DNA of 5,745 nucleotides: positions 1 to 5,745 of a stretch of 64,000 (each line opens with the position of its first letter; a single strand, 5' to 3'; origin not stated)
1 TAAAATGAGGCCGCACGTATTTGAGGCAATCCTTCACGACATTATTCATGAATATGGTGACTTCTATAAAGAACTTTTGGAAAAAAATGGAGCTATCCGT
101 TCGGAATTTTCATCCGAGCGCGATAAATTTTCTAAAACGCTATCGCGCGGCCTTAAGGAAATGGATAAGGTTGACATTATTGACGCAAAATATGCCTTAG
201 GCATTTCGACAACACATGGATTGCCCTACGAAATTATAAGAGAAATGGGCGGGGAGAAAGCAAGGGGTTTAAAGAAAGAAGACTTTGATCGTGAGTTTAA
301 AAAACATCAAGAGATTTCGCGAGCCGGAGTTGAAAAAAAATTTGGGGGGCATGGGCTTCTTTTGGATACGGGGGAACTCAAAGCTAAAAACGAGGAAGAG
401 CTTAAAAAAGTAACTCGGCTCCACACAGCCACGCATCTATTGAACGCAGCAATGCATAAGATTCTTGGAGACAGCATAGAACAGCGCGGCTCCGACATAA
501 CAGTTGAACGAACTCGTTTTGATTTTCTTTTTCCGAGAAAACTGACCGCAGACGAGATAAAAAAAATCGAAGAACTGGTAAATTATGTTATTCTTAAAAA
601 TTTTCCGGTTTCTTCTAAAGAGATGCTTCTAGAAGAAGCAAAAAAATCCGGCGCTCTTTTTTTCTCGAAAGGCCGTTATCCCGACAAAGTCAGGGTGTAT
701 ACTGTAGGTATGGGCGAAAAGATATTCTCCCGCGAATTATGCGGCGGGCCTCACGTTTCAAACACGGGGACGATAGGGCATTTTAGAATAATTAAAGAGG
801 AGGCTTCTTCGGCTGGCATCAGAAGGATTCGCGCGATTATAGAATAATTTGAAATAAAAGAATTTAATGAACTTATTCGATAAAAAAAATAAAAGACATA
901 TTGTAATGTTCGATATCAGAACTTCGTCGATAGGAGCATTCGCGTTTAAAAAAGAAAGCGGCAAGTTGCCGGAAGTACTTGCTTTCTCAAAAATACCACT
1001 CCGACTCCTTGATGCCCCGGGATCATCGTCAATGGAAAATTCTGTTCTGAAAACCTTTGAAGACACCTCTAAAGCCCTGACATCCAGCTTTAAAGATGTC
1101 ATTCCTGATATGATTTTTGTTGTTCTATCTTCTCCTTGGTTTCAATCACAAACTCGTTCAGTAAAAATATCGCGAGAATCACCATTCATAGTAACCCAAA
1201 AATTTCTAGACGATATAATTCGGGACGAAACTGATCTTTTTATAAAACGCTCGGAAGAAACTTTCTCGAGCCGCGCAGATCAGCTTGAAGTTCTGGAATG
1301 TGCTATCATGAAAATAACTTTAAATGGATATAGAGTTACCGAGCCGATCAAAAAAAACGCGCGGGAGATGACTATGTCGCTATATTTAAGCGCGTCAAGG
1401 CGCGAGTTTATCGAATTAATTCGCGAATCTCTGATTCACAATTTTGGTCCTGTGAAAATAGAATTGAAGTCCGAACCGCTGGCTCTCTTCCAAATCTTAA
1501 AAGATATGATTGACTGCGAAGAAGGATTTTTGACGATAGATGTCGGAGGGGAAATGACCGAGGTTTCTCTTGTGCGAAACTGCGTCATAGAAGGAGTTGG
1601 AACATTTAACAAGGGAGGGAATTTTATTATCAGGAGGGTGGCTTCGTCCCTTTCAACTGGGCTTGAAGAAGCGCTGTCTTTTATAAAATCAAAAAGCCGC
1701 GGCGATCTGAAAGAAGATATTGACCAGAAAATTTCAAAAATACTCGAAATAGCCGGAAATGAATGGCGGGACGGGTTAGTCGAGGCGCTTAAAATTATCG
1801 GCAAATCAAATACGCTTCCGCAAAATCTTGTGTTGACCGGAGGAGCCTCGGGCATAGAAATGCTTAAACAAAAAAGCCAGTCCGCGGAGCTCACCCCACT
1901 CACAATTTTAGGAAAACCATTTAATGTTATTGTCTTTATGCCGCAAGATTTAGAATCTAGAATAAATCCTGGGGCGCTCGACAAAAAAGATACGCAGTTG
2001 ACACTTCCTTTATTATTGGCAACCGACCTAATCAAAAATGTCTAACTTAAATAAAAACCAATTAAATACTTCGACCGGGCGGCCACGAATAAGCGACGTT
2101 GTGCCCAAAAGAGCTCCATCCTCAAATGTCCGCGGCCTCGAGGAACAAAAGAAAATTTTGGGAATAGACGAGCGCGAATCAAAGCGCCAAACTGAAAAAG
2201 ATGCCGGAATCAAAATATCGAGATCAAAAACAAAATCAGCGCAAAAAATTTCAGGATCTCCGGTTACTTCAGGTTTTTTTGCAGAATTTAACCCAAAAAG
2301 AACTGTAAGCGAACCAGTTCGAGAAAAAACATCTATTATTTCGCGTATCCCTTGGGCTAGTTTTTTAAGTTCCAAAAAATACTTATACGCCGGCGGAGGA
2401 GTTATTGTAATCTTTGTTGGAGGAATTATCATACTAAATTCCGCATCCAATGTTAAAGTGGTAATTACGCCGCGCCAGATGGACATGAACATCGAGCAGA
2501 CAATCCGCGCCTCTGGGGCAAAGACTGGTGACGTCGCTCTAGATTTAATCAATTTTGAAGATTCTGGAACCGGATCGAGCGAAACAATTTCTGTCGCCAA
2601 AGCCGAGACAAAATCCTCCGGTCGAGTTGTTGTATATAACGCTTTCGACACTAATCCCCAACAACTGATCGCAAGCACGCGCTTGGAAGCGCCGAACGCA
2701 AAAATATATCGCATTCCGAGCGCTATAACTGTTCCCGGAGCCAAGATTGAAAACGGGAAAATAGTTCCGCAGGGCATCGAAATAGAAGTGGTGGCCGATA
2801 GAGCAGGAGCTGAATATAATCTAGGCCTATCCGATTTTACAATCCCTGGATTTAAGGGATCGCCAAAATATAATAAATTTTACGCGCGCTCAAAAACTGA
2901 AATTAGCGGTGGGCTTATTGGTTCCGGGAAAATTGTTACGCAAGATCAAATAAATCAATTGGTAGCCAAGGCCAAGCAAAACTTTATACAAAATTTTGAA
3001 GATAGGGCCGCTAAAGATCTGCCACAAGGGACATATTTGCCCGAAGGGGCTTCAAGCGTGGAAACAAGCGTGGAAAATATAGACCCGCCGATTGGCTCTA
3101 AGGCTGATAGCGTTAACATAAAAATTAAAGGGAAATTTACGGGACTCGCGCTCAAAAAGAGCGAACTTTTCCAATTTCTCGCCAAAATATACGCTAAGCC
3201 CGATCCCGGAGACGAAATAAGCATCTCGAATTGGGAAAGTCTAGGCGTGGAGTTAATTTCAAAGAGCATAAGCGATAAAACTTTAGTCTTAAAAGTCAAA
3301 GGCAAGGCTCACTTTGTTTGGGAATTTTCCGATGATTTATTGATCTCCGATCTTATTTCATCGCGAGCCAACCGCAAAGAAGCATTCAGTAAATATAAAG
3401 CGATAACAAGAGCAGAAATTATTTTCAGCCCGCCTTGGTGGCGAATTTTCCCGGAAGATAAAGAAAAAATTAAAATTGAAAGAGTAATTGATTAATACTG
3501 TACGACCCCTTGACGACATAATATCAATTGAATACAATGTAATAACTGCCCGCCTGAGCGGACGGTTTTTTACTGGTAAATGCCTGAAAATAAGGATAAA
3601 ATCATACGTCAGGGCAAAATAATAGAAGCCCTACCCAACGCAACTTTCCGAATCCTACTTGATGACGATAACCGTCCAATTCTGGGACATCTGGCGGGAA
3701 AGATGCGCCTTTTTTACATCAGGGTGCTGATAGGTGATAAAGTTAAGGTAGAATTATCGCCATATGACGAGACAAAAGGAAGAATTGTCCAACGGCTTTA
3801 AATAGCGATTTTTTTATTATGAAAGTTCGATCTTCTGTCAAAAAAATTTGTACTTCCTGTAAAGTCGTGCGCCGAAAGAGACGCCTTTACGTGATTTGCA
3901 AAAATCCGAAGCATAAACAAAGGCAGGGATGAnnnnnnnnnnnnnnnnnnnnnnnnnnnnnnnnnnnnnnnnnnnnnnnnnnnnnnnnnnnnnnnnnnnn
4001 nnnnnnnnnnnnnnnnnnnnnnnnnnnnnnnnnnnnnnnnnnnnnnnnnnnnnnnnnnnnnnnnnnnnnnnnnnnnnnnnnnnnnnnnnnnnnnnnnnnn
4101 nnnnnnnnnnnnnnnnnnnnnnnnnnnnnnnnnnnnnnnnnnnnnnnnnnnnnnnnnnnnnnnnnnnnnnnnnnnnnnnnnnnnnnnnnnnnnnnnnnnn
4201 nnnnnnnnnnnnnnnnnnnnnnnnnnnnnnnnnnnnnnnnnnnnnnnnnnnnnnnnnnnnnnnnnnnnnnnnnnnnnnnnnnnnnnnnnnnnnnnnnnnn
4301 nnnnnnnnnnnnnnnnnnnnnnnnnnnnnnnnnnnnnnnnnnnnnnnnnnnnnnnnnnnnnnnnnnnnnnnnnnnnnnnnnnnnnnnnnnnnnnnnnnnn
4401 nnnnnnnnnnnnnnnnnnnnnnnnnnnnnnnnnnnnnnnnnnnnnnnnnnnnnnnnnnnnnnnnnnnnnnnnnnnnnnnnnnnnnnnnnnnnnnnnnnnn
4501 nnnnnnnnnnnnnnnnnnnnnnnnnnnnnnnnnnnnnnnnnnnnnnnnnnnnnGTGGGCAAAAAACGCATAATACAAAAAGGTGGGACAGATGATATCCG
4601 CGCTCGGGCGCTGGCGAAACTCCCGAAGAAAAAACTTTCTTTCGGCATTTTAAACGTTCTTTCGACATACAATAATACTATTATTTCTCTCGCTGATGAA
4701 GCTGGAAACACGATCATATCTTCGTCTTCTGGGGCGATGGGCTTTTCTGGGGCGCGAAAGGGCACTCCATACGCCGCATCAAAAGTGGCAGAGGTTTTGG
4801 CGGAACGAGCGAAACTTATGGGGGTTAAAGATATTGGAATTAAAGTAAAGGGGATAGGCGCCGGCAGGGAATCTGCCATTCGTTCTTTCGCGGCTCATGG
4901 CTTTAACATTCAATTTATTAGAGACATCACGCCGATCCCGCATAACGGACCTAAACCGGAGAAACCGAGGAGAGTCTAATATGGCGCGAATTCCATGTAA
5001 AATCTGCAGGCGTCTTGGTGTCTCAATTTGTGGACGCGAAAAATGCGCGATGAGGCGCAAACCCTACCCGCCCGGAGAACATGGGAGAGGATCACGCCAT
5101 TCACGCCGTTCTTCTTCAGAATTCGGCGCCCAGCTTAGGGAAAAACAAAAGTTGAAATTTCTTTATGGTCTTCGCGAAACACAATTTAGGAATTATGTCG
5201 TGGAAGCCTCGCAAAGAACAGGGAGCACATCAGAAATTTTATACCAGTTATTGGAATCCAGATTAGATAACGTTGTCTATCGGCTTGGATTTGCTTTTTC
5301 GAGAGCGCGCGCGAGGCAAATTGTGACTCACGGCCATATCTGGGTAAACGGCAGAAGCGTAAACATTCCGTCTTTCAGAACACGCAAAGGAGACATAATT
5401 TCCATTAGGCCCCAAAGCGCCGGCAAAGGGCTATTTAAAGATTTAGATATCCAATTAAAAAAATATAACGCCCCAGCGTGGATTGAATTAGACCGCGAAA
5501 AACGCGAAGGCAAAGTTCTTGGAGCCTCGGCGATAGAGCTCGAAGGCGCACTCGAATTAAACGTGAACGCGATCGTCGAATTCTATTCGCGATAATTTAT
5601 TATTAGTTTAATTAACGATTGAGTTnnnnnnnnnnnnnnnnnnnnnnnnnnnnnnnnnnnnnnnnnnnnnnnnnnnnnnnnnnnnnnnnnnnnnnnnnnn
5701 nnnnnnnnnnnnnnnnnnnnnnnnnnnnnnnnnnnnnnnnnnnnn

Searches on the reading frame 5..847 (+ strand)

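Call 58: search_protein_families(library=pfam, proteins=[window:5-847:+], max_evalue=0.00001)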
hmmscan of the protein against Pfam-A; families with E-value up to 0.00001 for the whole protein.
window:5-847:+ (280 aa): 2 families
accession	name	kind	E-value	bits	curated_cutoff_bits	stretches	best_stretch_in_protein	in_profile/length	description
PF07973.19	tRNA_SAD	-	7e-17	61.6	24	1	229-275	1-43/44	Threonyl and Alanyl tRNA synthetase second additional domain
PF01411.24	tRNA-synt_2c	-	3.9e-13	49.2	30.3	1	4-145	320-466/552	tRNA synthetases class II (A)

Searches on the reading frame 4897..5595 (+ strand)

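Call 58: search_protein_families(library=pfam, proteins=[window:4897-5595:+], max_evalue=0.00001)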
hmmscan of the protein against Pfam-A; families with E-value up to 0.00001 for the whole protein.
window:4897-5595:+ (232 aa): 2 families
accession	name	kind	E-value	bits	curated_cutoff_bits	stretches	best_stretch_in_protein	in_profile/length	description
PF00163.24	Ribosomal_S4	-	2.1e-23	83.2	23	1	34-120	7-95/95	Ribosomal protein S4/S9 N-terminal domain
PF01479.30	S4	-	9.6e-18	64.1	22.8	1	122-168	2-48/48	S4 domain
